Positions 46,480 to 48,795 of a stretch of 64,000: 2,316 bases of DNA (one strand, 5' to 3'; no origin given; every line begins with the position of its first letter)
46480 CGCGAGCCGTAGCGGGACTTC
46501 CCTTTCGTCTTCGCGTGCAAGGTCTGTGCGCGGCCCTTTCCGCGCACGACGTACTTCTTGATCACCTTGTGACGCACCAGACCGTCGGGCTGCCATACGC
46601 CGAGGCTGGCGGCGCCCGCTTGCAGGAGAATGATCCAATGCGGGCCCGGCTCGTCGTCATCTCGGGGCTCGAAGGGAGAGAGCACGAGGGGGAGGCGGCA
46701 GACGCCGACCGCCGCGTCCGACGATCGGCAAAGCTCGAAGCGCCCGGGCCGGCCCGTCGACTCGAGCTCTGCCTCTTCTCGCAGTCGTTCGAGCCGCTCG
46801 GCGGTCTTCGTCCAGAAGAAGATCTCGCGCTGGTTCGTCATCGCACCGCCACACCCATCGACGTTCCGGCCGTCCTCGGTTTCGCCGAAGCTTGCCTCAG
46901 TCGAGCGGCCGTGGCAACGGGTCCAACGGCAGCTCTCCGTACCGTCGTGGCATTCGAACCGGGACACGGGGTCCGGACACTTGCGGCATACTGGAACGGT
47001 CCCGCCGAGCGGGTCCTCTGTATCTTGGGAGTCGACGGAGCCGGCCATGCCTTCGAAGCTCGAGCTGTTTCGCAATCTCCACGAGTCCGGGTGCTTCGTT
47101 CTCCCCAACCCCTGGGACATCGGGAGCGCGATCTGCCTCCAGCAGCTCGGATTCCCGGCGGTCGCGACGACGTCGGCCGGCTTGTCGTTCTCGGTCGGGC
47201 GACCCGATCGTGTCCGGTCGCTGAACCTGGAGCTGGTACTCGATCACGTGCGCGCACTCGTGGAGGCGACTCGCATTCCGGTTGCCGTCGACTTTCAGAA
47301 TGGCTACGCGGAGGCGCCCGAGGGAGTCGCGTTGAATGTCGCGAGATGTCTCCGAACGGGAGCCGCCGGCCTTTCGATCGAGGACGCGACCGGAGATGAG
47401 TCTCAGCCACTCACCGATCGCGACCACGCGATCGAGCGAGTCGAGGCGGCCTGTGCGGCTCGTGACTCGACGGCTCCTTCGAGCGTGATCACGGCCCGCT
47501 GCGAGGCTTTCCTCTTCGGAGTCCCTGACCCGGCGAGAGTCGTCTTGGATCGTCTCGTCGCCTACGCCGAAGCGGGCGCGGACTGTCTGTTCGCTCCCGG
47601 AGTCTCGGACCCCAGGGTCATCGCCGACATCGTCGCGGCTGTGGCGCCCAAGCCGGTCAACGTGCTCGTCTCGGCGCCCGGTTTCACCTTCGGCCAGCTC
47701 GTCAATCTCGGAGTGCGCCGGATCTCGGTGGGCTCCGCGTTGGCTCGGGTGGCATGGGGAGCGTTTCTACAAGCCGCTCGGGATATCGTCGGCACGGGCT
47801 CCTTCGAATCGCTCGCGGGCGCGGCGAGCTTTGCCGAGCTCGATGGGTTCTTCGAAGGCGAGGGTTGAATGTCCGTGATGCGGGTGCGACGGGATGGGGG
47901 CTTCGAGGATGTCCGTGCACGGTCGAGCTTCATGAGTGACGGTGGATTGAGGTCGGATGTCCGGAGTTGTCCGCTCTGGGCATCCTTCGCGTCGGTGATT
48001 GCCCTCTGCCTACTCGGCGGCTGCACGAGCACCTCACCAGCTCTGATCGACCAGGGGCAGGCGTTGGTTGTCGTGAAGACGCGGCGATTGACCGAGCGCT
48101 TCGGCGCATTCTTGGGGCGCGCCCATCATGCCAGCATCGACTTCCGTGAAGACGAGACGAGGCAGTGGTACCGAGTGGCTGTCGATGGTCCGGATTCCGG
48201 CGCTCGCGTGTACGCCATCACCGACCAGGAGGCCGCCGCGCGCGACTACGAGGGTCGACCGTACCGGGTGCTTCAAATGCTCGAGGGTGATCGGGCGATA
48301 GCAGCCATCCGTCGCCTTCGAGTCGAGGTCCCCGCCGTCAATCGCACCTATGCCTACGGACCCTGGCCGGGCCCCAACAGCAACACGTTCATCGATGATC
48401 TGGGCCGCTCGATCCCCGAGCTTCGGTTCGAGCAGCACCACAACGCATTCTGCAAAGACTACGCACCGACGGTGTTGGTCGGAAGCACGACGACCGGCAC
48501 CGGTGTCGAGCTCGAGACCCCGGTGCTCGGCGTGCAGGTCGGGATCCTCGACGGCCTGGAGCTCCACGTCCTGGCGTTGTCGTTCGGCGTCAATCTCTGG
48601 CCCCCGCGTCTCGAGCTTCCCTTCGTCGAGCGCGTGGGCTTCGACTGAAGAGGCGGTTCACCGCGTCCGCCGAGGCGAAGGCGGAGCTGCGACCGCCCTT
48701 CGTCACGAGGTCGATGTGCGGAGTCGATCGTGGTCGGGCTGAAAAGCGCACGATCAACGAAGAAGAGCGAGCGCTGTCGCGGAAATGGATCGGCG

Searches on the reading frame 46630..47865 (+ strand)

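Call 75: search_protein_families(library=pfam, proteins=[window:46630-47865:+], max_evalue=0.001)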
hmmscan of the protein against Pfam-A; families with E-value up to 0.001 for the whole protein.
window:46630-47865:+ (412 aa): 1 family
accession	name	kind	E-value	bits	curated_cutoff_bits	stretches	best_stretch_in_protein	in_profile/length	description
PF13714.12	PEP_mutase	-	1.4e-71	241.3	31.5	1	147-386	1-239/240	Phosphoenolpyruvate phosphomutase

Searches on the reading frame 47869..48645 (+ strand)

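Call 75: search_protein_families(library=pfam, proteins=[window:47869-48645:+], max_evalue=0.001)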
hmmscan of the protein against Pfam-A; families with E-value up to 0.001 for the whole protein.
window:47869-48645:+ (259 aa): 1 family
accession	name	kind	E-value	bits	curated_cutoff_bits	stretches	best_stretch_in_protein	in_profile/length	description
PF12570.13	DUF3750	-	2.8e-11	44.7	25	1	85-198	19-128/128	Protein of unknown function (DUF3750)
